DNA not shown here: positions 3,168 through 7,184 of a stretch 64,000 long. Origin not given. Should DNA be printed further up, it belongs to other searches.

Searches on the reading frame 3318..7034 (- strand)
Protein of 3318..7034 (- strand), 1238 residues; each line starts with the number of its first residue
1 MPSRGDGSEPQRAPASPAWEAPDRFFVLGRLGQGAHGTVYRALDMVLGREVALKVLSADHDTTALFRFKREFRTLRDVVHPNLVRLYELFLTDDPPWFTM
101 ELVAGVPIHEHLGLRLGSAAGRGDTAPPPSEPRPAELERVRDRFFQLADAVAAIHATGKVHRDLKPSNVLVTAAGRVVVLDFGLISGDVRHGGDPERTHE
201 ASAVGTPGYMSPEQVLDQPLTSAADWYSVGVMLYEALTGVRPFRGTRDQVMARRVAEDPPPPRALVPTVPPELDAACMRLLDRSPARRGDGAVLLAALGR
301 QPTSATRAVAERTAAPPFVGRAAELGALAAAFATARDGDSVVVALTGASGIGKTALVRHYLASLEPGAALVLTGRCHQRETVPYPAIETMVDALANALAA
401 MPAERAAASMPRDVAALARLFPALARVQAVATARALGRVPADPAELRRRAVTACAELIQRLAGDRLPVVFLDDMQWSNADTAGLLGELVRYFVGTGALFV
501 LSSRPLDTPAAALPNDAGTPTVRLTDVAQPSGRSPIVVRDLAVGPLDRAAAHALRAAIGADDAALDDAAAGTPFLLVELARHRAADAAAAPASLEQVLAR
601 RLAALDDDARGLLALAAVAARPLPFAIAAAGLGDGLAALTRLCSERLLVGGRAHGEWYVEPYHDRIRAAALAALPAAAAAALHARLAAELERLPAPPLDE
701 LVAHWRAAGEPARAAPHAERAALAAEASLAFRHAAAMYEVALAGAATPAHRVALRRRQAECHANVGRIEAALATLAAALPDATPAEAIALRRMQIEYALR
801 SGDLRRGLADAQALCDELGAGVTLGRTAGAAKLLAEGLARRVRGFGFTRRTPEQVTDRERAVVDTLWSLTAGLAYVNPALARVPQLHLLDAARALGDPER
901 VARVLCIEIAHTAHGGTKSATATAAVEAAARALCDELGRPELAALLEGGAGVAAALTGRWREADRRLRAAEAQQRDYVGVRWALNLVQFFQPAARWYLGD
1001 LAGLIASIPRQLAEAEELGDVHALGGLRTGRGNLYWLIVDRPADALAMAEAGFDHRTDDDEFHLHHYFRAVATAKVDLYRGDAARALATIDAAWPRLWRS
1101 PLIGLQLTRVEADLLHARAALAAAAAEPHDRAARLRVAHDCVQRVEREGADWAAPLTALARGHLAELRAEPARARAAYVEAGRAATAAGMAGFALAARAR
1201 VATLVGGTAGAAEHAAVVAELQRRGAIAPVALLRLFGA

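Call 5: search_protein_families(library=pfam, proteins=[window:3318-7034:-], max_evalue=0.01)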
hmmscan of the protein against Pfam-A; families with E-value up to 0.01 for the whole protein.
window:3318-7034:- (1238 aa): 5 families
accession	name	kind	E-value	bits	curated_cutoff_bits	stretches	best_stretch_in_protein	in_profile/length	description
PF00069.31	Pkinase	-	3.1e-39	135.4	31.7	1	28-252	4-206/263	Protein kinase domain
PF07714.23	PK_Tyr_Ser-Thr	-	6.1e-29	101.5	23.1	1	30-286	6-246/258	Protein tyrosine and serine/threonine kinase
PF13191.12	AAA_16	-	2.4e-25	90.4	32.6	1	317-490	1-157/167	AAA ATPase domain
PF03109.22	ABC1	-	9.2e-05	22.1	22.9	1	97-185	144-214/244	ABC1 atypical kinase-like domain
PF13401.12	AAA_22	-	0.00019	22.2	27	1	342-490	7-106/130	AAA domain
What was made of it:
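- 3318..7034 (-): Pkinase-AAA_16 STAND-type protein (1238 aa); neighbour, probably an unrelated paralogue. Pfam Pkinase + AAA_16 (call 5).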

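Call 35: search_protein_families(library=ncbifam, proteins=[window:3318-7034:-], max_evalue=0.1)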
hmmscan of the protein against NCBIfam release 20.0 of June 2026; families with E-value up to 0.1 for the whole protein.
window:3318-7034:- (1238 aa): 20 families
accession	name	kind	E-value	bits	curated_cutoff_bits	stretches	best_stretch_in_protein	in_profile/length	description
NF033483.0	PknB_PASTA_kin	equivalog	1.1e-52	179.9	450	1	23-293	7-259/563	Stk1 family PASTA domain-containing Ser/Thr kinase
TIGR03903.1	TOMM_kin_cyc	equivalog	6.2e-38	130.3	705.75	2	48-253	3-200/1267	TOMM system kinase/cyclase fusion protein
NF047741.1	antiphage_MADS6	equivalog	3.7e-37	128.1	460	2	145-308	306-467/612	methylation-associated defense system protein kinase MAD6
NF052427.1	StpK7MSMEG_1200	equivalog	7.7e-33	113.8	900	1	30-311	14-277/601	serine/threonine protein kinase StpK7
NF038150.1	lanthi_synth_IV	equivalog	1.6e-30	106.1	650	1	18-403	184-548/851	class IV lanthionine synthetase LanL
NF009651.0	PRK13184.1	equivalog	2e-30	105.5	839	1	24-288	3-276/932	serine/threonine-protein kinase PknD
NF053615.1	SerThrKinAfsKStmc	equivalog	1.2e-22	80.4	1300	1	25-247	15-217/809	protein serine/threonine kinase AfsK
NF038151.1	lanthi_synth_III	equivalog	8.6e-16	57.5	575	1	33-274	230-463/833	class III lanthionine synthetase LanKC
NF043056.1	T4SS_LegK1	equivalog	6.6e-08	31.6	550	1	159-233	210-280/516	Dot/Icm T4SS effector kinase LegK1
NF058632.1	SerThrKinPrkT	equivalog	4.4e-05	22.7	280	0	145-183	124-163/322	serine/threonine protein kinase PrkT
TIGR03724.2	arch_bud32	equivalog_domain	4.9e-05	22.9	125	1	143-184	90-130/193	KEOPS complex kinase/ATPase Bud32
NF002475.0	PRK01723.1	equivalog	0.0012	18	142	1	142-182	147-187/241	3-deoxy-D-manno-octulosonic acid kinase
NF007174.0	PRK09605.1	equivalog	0.0035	15.9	447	1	143-185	432-473/535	bifunctional N(6)-L-threonylcarbamoyladenine synthase/serine/threonine protein kinase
NF011462.0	PRK14879.1-3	equivalog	0.0069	16.2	174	1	149-185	93-128/192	Kae1-associated kinase Bud32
NF011463.0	PRK14879.1-4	equivalog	0.0073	15.7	188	1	151-185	127-160/237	Kae1-associated kinase Bud32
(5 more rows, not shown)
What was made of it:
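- NCBIfam already defines a 'TOMM system kinase/cyclase fusion protein', TIGR03903 (call 35).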

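Call 50: find_homologous_proteins(query=window:3318-7034:-, max_evalue=1e-20)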
Query window:3318-7034:- (1238 aa): 4725 proteins with E <= 1e-20 among 8000 candidates; the best 120 are listed.
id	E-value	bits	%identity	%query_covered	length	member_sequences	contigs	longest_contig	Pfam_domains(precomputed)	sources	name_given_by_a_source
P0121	0.0e+0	2627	100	100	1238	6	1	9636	PF07714.24,PF00069.32,PF13191.13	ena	-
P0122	0.0e+0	2313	88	100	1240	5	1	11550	PF07714.24,PF00069.32,PF13191.13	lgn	-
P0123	1.1e-287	976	46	98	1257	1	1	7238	PF07714.24,PF00069.32,PF13191.13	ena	-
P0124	2.4e-275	935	56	75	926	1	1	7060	PF13191.13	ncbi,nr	ncbi:MAG: AAA family ATPase, partial [Deltaproteobacteria bacterium]|nr:AAA family ATPase [Deltaprot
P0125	1.5e-270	919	46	99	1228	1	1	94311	PF07714.24,PF00069.32,PF03109.23,PF13401.13,PF13191.13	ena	-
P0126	1.5e-267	909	47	99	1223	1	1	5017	PF07714.24,PF00069.32,PF13191.13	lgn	-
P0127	2.0e-266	905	44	98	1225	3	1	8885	PF07714.24,PF00069.32,PF03109.23,PF13401.13,PF13191.13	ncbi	-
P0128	1.4e-260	886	45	99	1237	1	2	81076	PF07714.24,PF00069.32,PF13401.13,PF13191.13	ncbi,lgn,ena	-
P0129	2.7e-253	862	48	88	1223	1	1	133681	PF07714.24,PF00069.32,PF13191.13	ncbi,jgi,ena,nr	ncbi:MAG TPA: protein kinase [Kofleriaceae bacterium]|nr:protein kinase [Kofleriaceae bacterium]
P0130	6.5e-251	854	48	88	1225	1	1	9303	PF07714.24,PF00069.32,PF03109.23,PF13191.13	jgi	jgi:hypothetical protein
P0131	1.4e-249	849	48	88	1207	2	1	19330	PF07714.24,PF00069.32,PF03109.23,PF13191.13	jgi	jgi:eukaryotic-like serine/threonine-protein kinase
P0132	1.6e-249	849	46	92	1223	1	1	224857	PF07714.24,PF00069.32,PF13401.13,PF13191.13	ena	-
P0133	1.1e-245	836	44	98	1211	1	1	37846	PF07714.24,PF00069.32,PF03109.23,PF13191.13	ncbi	-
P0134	2.4e-244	832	44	99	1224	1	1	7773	PF07714.24,PF00069.32,PF13401.13,PF13191.13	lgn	-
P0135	4.0e-243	828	46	87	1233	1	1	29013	PF07714.24,PF00069.32,PF03109.23,PF13401.13,PF13191.13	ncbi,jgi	jgi:hypothetical protein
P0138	3.9e-236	805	44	95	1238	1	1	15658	PF07714.24,PF00069.32,PF13191.13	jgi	jgi:eukaryotic-like serine/threonine-protein kinase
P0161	5.3e-216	738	42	95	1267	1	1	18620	PF07714.24,PF00069.32,PF13401.13,PF13191.13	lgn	-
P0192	5.0e-209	715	41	98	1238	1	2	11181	PF07714.24,PF00069.32,PF13191.13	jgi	-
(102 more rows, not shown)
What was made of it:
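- The family is very large (4,725 hits at E<=1e-20, call 50), so chance adjacency is plausible.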

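Call 52: find_encoding_contigs(protein=P0129, flank=8000, max_places=1)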
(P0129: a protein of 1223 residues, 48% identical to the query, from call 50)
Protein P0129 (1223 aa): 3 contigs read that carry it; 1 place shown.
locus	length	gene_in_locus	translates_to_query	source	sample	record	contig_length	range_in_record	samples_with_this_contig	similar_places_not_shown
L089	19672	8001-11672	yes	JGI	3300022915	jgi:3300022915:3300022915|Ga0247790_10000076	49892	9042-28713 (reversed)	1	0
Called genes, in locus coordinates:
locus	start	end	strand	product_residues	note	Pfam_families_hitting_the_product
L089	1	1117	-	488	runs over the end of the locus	-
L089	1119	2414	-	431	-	PF12697:Abhydrolase_6 (weak)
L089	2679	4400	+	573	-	-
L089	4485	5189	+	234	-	-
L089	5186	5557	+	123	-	PF02452:PemK_toxin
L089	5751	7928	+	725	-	PF07995:GSDH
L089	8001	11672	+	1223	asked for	PF00069:Pkinase, PF07714:PK_Tyr_Ser-Thr, PF13191:AAA_16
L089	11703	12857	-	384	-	-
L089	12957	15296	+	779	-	PF01453:B_lectin (faint)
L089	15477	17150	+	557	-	-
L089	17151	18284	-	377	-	-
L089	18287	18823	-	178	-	PF07638:Sigma70_ECF, PF08281:Sigma70_r4_2, PF04545:Sigma70_r4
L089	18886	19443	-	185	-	-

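Call 53: find_encoding_contigs(protein=P0125, flank=8000, max_places=1)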
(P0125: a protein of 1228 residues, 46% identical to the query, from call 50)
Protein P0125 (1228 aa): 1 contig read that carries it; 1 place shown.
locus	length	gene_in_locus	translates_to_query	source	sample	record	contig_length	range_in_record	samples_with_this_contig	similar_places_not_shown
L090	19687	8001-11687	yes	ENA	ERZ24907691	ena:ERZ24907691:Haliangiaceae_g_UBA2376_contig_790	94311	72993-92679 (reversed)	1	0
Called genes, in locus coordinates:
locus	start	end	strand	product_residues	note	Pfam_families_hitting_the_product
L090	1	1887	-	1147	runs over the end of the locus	PF03534:SpvB (weak), PF13517:FG-GAP_3 (faint), PF12256:TcdB_toxin_midN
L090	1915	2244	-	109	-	-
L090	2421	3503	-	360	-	PF00158:Sigma54_activat, PF14532:Sigma54_activ_2, PF01078:Mg_chelatase (faint), PF07728:AAA_5, PF25601:AAA_lid_14, PF02954:HTH_8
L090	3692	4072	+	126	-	-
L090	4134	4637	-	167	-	-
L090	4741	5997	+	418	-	PF00275:EPSP_synthase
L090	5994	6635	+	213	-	PF01634:HisG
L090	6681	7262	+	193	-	PF05685:Uma2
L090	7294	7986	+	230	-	-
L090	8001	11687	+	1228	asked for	PF00069:Pkinase, PF07714:PK_Tyr_Ser-Thr, PF03109:ABC1 (faint), PF13191:AAA_16, PF13401:AAA_22 (faint)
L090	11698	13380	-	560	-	PF00069:Pkinase, PF06293:Kdo (weak), PF07714:PK_Tyr_Ser-Thr, PF01636:APH (faint)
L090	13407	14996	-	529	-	PF00135:COesterase, PF20434:BD-FAE, PF07859:Abhydrolase_3 (faint)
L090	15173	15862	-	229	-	PF21948:LplA-B_cat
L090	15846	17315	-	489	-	PF00158:Sigma54_activat, PF14532:Sigma54_activ_2, PF00004:AAA (faint), PF25601:AAA_lid_14, PF02954:HTH_8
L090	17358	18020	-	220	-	PF00246:Peptidase_M14, PF24827:AstE_AspA_cat (weak)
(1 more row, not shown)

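Call 54: find_encoding_contigs(protein=P0128, flank=8000, max_places=1)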
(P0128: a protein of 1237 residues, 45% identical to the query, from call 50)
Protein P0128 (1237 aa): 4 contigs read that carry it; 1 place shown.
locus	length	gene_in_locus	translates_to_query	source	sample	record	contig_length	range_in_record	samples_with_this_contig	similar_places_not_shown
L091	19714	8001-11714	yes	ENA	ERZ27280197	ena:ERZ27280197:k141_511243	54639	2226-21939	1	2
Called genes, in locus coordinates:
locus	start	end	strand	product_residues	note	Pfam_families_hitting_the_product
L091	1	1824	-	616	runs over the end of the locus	PF00771:FHIPEP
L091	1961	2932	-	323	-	-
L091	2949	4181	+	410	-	PF07724:AAA_2, PF00004:AAA, PF10431:ClpB_D2-small (weak)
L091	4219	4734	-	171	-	-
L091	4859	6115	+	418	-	PF00275:EPSP_synthase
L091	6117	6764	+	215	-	PF01634:HisG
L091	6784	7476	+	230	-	-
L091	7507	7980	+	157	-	-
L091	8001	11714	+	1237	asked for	PF00069:Pkinase, PF07714:PK_Tyr_Ser-Thr, PF13191:AAA_16, PF13401:AAA_22 (faint)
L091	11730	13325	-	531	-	PF00135:COesterase, PF20434:BD-FAE, PF07859:Abhydrolase_3 (faint)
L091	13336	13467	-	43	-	-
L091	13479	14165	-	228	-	PF21948:LplA-B_cat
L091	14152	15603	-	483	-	PF13191:AAA_16 (weak), PF00158:Sigma54_activat, PF14532:Sigma54_activ_2, PF25601:AAA_lid_14, PF02954:HTH_8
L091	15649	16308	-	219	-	PF00246:Peptidase_M14, PF24827:AstE_AspA_cat (weak)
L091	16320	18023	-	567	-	-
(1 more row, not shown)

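Call 89: search_protein_families(library=padloc, proteins=[window:3318-7034:-], max_evalue=0.001)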
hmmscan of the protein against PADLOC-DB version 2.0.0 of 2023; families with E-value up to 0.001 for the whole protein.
window:3318-7034:- (1238 aa): 31 families (the best 25 are shown)
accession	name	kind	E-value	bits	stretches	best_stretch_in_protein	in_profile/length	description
PDLC04138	mad6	-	5.9e-61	205.2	1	18-301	46-313/659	mads_6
PDLC04042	PD-T4-6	-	2.2e-57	192.9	1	23-298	9-269/292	-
PDLC04053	PD-T4-6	-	1.5e-55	186.8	1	24-312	10-281/311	-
PDLC04061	PD-T4-6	-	1.9e-53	180.8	1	23-292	16-273/510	-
PDLC01088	C3a189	-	8.2e-46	154.9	1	31-410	5-323/840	kinase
PDLC04043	PD-T4-6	-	3.7e-45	152.8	1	24-308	16-283/452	-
PDLC04039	PD-T4-6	-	8.5e-45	151.6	1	28-307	19-280/458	-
PDLC04054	PD-T4-6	-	2.4e-44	150.2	1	26-330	13-307/347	-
PDLC04047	PD-T4-6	-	6.8e-42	141.7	2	146-288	119-258/327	-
PDLC04064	PD-T4-6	-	1.8e-41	140.4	1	26-288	23-266/369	-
PDLC04041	PD-T4-6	-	5.5e-38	129.3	1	25-448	30-406/443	-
PDLC04040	PD-T4-6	-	1.1e-37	128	2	150-292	114-255/547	-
PDLC04060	PD-T4-6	-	1.4e-37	127.7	2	142-288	112-255/486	-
PDLC04057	PD-T4-6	-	7e-35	118.9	1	24-288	9-256/443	-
PDLC04052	PD-T4-6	-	1.3e-34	118.2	1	23-320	9-301/496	-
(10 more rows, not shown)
